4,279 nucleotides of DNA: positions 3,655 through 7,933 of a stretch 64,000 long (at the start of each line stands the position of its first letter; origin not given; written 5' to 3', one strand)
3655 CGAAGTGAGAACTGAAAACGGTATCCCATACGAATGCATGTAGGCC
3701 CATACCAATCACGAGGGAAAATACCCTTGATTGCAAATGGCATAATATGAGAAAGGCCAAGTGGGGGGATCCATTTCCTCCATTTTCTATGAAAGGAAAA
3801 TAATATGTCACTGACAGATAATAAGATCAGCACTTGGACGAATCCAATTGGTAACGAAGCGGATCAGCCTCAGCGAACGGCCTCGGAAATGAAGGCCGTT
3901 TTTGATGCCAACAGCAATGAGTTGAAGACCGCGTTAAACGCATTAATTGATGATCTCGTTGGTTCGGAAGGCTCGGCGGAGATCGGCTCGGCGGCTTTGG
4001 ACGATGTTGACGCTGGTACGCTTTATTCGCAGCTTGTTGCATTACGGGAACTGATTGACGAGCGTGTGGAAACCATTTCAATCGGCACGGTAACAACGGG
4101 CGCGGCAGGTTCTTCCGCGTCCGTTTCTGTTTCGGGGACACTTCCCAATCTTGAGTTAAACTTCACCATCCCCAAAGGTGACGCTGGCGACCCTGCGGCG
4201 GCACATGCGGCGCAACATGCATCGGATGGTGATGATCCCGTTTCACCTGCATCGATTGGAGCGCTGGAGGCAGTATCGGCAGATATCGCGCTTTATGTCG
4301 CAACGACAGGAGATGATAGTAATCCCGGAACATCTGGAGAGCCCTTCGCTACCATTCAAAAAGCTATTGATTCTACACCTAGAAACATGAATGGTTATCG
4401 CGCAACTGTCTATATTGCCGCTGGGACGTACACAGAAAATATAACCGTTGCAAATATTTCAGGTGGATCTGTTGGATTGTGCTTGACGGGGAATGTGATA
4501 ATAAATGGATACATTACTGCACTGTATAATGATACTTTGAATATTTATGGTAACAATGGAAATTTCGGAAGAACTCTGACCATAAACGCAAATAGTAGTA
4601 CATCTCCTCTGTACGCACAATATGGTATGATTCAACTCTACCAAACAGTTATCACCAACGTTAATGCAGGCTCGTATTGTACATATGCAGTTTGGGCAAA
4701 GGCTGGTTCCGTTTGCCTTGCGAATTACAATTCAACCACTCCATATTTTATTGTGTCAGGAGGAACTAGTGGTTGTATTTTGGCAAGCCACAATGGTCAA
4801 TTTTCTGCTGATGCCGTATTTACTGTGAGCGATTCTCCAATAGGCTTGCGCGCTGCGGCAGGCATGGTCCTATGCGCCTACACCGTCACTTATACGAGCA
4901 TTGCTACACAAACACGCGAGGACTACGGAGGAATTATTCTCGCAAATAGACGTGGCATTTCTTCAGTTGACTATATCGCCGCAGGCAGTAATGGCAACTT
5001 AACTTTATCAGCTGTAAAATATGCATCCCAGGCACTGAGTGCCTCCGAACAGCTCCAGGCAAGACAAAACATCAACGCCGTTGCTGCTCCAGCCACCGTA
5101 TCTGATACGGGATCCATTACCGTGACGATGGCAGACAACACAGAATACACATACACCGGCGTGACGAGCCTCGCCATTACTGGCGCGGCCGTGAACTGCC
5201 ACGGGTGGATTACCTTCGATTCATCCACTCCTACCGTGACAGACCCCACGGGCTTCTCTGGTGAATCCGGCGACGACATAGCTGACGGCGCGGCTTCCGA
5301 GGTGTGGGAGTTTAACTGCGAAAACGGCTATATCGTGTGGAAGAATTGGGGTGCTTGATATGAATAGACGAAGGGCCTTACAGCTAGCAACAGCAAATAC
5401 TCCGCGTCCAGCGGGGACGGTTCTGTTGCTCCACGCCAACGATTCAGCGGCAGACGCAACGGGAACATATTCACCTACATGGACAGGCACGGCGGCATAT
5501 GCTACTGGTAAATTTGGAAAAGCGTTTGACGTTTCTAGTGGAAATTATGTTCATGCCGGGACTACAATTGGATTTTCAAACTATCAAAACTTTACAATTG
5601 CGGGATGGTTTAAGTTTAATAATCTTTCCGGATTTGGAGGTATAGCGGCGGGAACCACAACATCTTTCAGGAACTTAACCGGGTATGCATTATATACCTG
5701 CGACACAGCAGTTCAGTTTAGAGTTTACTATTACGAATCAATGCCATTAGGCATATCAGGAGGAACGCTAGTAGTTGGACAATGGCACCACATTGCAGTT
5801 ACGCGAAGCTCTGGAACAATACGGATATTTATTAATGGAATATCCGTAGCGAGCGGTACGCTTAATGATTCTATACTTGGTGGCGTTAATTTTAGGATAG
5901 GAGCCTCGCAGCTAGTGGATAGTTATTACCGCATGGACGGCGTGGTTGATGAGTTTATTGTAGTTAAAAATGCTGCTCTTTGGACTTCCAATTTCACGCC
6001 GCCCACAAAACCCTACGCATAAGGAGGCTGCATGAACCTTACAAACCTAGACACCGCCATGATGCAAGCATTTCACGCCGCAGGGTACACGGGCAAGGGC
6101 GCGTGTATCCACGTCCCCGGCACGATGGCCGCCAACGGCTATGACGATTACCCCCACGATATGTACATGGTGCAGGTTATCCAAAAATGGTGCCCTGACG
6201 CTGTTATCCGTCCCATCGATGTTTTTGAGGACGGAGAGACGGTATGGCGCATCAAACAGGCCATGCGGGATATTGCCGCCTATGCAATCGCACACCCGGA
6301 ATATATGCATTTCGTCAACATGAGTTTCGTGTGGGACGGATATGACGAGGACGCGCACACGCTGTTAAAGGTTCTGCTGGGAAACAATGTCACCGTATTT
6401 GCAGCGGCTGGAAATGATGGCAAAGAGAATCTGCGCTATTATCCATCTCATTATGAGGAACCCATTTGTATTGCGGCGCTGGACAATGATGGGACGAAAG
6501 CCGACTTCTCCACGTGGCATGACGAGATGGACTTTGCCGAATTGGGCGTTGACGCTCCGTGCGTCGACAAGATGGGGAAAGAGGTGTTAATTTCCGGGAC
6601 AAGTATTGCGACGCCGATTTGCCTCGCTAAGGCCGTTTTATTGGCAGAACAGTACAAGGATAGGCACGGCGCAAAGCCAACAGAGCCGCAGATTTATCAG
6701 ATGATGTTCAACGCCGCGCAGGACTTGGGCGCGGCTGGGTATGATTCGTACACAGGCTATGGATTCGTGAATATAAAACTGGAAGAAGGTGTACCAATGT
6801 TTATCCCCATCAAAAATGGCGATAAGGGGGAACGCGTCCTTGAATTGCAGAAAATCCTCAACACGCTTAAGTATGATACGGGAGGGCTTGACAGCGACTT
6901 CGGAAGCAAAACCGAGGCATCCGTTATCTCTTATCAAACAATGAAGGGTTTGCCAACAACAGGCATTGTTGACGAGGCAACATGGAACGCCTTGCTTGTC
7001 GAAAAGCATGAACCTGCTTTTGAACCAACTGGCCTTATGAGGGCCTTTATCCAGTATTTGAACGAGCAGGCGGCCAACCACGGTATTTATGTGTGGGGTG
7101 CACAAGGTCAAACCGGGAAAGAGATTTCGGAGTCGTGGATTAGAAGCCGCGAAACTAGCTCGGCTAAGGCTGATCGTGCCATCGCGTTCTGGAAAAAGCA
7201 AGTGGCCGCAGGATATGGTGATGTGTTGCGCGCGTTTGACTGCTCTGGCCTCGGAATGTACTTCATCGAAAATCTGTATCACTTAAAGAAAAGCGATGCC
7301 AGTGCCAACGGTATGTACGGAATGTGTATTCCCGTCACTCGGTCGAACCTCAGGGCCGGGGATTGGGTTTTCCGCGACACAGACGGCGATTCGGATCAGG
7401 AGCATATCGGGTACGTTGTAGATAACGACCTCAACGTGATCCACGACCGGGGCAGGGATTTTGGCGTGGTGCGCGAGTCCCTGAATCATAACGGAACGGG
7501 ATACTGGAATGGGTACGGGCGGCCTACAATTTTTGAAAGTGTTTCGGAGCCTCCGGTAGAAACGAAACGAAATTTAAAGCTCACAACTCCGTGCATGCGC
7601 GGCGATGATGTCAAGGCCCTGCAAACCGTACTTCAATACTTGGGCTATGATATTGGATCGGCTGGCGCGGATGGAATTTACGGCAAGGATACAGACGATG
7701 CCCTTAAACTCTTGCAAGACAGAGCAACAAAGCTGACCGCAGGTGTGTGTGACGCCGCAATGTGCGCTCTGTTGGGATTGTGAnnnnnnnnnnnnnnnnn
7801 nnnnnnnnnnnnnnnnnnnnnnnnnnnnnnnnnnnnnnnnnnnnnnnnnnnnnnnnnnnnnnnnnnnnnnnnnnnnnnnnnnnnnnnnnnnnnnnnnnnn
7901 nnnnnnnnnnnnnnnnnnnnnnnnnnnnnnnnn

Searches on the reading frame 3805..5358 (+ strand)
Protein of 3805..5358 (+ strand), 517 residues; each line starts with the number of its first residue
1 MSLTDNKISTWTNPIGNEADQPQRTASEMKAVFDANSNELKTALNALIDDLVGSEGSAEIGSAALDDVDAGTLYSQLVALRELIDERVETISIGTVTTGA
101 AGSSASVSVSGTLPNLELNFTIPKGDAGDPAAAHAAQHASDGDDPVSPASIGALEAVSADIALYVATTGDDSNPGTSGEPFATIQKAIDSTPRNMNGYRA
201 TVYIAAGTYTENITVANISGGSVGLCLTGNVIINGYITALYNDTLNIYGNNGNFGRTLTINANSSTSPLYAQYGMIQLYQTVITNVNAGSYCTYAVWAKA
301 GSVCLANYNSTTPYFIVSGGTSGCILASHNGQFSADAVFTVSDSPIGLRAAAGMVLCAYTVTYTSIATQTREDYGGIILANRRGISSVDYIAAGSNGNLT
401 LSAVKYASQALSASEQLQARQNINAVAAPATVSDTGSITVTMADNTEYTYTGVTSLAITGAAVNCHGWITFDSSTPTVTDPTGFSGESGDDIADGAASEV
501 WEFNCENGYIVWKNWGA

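Call 86: search_protein_families(library=pfam, proteins=[window:3805-5358:+], max_evalue=0.001)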
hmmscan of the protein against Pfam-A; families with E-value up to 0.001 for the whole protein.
window:3805-5358:+ (517 aa): 1 family
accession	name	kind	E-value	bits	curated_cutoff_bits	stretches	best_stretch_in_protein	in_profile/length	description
PF07602.17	DUF1565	-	0.00092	19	20.3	0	168-213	2-42/257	Protein of unknown function (DUF1565)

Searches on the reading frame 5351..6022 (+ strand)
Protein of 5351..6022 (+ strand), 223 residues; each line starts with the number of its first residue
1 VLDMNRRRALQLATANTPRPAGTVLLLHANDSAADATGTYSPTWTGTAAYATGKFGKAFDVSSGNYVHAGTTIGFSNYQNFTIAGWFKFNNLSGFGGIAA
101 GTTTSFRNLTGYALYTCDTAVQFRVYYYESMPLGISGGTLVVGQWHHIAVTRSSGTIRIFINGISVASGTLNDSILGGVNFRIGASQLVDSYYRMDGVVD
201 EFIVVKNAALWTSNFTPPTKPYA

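Call 86: search_protein_families(library=pfam, proteins=[window:5351-6022:+], max_evalue=0.001)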
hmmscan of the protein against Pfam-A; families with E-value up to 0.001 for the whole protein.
window:5351-6022:+ (223 aa): 1 family
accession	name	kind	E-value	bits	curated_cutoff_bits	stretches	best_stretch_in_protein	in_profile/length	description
PF13385.13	Laminin_G_3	-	3.6e-18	66.6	27.6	1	64-207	4-143/151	Concanavalin A-like lectin/glucanases superfamily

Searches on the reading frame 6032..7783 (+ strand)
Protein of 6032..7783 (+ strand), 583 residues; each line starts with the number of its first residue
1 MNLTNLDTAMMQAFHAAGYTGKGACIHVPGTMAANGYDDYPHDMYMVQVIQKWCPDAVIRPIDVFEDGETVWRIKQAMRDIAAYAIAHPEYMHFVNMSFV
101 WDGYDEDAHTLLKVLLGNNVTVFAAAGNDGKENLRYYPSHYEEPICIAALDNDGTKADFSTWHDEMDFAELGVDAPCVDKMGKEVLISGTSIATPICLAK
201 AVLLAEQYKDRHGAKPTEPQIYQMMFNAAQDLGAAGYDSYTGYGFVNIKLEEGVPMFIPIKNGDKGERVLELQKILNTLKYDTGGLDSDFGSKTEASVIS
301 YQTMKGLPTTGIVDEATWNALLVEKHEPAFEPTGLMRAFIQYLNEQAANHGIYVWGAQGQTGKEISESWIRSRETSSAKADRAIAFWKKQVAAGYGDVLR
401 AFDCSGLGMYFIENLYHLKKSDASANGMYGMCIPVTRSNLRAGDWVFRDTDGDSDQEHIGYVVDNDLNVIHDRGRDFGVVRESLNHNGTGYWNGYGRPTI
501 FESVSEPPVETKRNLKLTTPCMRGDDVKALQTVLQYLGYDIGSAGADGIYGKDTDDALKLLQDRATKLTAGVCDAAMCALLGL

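Call 86: search_protein_families(library=pfam, proteins=[window:6032-7783:+], max_evalue=0.001)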
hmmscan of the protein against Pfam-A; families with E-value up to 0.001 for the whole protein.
window:6032-7783:+ (583 aa): 3 families
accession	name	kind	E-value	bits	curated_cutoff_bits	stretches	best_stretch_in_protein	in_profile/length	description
PF01471.23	PG_binding_1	-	5.1e-27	94.3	23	2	266-321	2-57/57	Putative peptidoglycan binding domain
PF00082.27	Peptidase_S8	-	3.4e-13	50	21.8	1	26-244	58-288/288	Subtilase family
PF00877.26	NLPC_P60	-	3.9e-05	24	23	1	398-487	10-94/105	NlpC/P60 family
